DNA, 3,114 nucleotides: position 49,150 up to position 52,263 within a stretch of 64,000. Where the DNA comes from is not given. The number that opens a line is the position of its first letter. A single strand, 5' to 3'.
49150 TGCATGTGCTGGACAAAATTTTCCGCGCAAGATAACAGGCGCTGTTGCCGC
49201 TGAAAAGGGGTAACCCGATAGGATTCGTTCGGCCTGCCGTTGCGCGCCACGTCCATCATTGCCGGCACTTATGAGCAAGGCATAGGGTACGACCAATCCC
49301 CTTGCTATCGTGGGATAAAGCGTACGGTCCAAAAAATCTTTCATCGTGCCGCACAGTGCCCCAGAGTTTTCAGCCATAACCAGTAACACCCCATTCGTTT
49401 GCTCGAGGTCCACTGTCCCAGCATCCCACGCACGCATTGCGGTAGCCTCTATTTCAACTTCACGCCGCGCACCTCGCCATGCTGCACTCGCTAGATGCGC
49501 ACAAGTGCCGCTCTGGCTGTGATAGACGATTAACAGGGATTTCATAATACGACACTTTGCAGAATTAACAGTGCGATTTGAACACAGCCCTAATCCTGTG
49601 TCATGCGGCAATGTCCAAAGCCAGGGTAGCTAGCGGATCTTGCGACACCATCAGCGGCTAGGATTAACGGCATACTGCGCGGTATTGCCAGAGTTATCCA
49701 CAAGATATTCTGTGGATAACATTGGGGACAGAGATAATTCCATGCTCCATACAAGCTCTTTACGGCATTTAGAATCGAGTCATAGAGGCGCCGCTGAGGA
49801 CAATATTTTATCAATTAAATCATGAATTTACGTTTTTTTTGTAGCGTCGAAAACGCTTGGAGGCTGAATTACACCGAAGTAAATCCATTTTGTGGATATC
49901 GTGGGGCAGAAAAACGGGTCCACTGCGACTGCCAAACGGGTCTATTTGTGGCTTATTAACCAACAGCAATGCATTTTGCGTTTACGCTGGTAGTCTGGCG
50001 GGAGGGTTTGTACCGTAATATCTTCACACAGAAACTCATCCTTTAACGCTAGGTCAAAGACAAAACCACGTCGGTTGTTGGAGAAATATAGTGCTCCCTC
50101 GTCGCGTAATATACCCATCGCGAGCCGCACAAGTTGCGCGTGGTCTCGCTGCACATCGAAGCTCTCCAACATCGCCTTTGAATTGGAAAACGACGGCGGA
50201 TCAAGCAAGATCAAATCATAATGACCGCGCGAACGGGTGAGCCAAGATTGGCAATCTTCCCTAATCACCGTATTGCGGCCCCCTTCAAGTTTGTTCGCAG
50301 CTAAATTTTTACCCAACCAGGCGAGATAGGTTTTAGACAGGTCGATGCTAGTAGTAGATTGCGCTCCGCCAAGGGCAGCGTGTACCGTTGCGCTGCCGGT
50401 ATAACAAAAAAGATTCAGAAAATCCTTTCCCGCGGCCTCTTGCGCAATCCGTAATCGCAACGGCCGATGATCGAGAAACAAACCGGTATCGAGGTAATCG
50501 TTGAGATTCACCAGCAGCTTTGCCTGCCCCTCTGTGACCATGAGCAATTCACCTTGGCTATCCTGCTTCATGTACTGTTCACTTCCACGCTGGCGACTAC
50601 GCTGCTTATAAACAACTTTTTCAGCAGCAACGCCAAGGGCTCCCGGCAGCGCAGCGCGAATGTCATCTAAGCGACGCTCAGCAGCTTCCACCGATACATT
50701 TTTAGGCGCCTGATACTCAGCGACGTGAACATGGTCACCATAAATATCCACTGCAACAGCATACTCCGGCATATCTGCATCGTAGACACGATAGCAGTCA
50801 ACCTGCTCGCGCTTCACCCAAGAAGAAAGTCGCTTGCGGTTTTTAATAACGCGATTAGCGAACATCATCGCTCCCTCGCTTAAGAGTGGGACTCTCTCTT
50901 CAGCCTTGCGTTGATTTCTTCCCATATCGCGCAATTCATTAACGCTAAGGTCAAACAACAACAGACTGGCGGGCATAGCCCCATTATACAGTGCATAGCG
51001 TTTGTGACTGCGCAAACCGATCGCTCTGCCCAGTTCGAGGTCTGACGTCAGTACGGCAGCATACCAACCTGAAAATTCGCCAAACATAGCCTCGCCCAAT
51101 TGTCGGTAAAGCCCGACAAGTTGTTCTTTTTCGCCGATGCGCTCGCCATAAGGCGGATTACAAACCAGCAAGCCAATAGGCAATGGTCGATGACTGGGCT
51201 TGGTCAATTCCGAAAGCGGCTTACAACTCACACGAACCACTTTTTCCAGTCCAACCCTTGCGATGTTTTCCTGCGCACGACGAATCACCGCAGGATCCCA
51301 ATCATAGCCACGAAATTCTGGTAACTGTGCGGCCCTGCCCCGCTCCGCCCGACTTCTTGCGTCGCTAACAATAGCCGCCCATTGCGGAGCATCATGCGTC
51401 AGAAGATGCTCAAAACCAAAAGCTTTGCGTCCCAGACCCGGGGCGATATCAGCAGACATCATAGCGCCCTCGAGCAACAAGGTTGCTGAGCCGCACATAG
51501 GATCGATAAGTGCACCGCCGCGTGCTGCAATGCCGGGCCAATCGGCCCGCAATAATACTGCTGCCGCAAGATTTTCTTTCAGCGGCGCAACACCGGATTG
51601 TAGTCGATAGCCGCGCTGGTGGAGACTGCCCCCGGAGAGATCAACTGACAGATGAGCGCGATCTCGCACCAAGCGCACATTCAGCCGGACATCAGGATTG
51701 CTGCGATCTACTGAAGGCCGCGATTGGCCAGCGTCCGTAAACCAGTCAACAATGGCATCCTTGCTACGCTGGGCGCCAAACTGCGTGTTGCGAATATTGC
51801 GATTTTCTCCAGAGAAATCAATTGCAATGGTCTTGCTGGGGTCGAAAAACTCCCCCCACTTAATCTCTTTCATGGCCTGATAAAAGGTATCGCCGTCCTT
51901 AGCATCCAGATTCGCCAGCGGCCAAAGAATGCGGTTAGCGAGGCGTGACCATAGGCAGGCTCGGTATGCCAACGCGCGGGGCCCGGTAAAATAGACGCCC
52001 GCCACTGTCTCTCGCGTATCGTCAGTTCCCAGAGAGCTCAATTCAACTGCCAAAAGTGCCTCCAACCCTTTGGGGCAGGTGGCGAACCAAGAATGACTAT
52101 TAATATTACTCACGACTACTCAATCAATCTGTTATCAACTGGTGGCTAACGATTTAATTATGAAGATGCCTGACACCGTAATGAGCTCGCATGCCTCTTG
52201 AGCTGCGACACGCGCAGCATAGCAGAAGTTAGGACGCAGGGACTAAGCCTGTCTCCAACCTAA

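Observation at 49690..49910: Intergenic DnaA-box / IHF cluster resembling datA or DARS, far from oriC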

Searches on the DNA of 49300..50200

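Call 32: search_rna_families(source=window, start=49300, end=50200, threshold=evalue, max_evalue=1)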
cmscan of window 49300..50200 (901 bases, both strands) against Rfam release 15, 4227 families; matches with E-value up to 1: 0.
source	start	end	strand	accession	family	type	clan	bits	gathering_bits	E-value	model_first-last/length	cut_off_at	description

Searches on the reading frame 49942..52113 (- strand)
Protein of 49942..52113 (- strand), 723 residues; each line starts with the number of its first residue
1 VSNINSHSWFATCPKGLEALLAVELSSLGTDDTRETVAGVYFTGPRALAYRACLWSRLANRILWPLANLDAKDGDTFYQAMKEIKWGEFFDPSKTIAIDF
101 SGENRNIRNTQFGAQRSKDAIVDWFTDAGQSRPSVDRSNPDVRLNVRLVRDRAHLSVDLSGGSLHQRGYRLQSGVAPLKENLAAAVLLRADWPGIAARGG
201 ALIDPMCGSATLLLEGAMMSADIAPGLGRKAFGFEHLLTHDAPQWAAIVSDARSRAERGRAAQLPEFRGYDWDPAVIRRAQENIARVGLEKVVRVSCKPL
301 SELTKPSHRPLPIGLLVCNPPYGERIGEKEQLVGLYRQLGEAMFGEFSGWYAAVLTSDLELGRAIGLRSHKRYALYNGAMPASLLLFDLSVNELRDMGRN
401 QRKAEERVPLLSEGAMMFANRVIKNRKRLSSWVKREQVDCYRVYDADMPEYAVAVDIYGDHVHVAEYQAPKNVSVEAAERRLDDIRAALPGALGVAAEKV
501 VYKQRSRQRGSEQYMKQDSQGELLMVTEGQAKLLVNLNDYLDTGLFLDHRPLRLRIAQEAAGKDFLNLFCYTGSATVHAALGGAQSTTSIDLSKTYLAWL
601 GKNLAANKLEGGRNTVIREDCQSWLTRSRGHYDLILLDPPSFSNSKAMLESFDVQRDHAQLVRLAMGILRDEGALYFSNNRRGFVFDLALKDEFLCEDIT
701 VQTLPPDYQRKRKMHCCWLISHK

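Call 6: search_protein_families(library=ncbifam, proteins=[window:49942-52113:-])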
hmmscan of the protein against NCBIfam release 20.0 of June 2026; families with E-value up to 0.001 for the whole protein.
window:49942-52113:- (723 aa): 13 families
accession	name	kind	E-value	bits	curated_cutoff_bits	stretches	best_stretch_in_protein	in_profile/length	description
NF008748.0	PRK11783.1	equivalog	6.4e-283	940.3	466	1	6-723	3-703/704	bifunctional 23S rRNA (guanine(2069)-N(7))-methyltransferase RlmK/23S rRNA (guanine(2445)-N(2))-methyltransferase RlmL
NF040721.1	Trm14_Arch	equivalog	2e-38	132.5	280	1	9-339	3-316/370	tRNA (guanine(6)-N2)-methyltransferase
NF033380.1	Rlm_2499C5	equivalog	3.1e-21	75.6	650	1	435-673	94-330/391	23S rRNA (cytosine(2499)-C(5))-methyltransferase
NF011707.0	PRK15128.1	equivalog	5.5e-21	74.8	712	1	418-676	78-336/396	23S rRNA (cytosine(1962)-C(5))-methyltransferase RlmI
NF053718.1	23SC1962Mtase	equivalog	1.9e-17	63.1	575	1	431-651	84-300/383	23S rRNA (cytosine(1962)-C(5))-methyltransferase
NF046099.1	RSP_2647_MTase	equivalog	2.1e-13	49.9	600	1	453-676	113-332/391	RSP_2647 family RNA methyltransferase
NF040850.1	Trm14_Thcoccales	equivalog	2.8e-10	39.7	480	1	119-219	144-238/365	tRNA (guanine(6)-N2)-methyltransferase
TIGR01177.1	TIGR01177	hypoth_equivalog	3.9e-07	29.7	316.55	0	70-221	62-205/330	TIGR01177 family methyltransferase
TIGR00095.1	TIGR00095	equivalog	8.4e-07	28.8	117.5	1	558-649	49-143/194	16S rRNA (guanine(966)-N(2))-methyltransferase RsmD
TIGR03534.1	RF_mod_PrmC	equivalog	7.4e-06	25.6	199.1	0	269-322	117-166/253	peptide chain release factor N(5)-glutamine methyltransferase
TIGR00536.1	hemK_fam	subfamily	5.1e-05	22.5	115.5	0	266-322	140-192/286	HemK family protein methyltransferase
NF047853.1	tRm6a37MtseTrmN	equivalog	0.00029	20.6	350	0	613-660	96-140/244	tRNA(1)(Val) (adenine(37)-N(6))-methyltransferase TrmN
NF008157.0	PRK10909.1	equivalog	0.00042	20.2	302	1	568-641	58-131/199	16S rRNA (guanine(966)-N(2))-methyltransferase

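Call 10: find_related_loci(query=window:49942-52113:-, collection=genome_contigs, flank=4000)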
Query window:49942-52113:- (723 aa) in genome_contigs; peptide patterns used: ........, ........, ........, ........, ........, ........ (x = any residue, [..] = any of these).
20 stretches matched a pattern; 12 encode a relative of the query (tblastn E <= 1e-3); 12 distinct loci.
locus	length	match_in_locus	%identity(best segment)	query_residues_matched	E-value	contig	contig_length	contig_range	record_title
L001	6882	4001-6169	87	1-723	0e+0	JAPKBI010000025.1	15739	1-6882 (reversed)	MAG: Halioglobus sp. isolate ANT-34 NODE_2037_length_15739_cov_21.248023, whole genome shotgun sequence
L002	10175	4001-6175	86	1-723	0e+0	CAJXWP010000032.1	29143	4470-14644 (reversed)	MAG TPA_asm: uncultured Haliea sp. isolate SRR5620817_bin.66_MetaBAT_v2.12.1_MAG genome assembly, contig: NODE_1005_leng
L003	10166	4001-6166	85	1-723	0e+0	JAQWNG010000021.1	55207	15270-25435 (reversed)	MAG: Halioglobus sp. isolate cluster2_bin.173 k141_4234714, whole genome shotgun sequence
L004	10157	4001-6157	78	1-723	0e+0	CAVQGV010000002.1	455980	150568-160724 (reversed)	MAG: uncultured Gammaproteobacteria bacterium isolate MFD09848.bin.2.30 genome assembly, contig: contig_12493, whole gen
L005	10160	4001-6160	78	1-720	0e+0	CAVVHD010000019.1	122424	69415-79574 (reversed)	MAG: uncultured Gammaproteobacteria bacterium isolate MFD02979.bin.1.123 genome assembly, contig: contig_92145, whole ge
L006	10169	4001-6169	78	1-723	0e+0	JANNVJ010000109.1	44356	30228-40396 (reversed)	MAG: Haliea sp. isolate VAR_34_metabat_506 VAR_34_k141_80789, whole genome shotgun sequence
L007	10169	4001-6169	79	1-723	0e+0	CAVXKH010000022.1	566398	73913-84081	MAG: uncultured Gammaproteobacteria bacterium isolate MFD02979.bin.2.89 genome assembly, contig: contig_80159, whole gen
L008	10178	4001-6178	77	1-722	0e+0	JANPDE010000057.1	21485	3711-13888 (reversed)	MAG: Haliea sp. isolate VAR_78_metabat_419 VAR_78_k141_3505377, whole genome shotgun sequence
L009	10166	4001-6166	74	1-722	0e+0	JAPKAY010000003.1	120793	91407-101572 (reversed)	MAG: Halioglobus sp. isolate ANT-24 NODE_28_length_120793_cov_6.031746, whole genome shotgun sequence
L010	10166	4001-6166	86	1-723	0e+0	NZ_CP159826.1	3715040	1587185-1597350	Halioglobus sp. Uisw_031 chromosome, complete genome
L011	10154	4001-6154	75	6-723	0e+0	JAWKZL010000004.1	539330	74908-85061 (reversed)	MAG: Halioglobus sp. isolate BC1.115 BC1.115.fa-4, whole genome shotgun sequence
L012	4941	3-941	53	411-720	2e-102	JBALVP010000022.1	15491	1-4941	MAG: Porticoccus sp. isolate 5NakV-11 NODE_22_length_15491_cov_5.789412, whole genome shotgun sequence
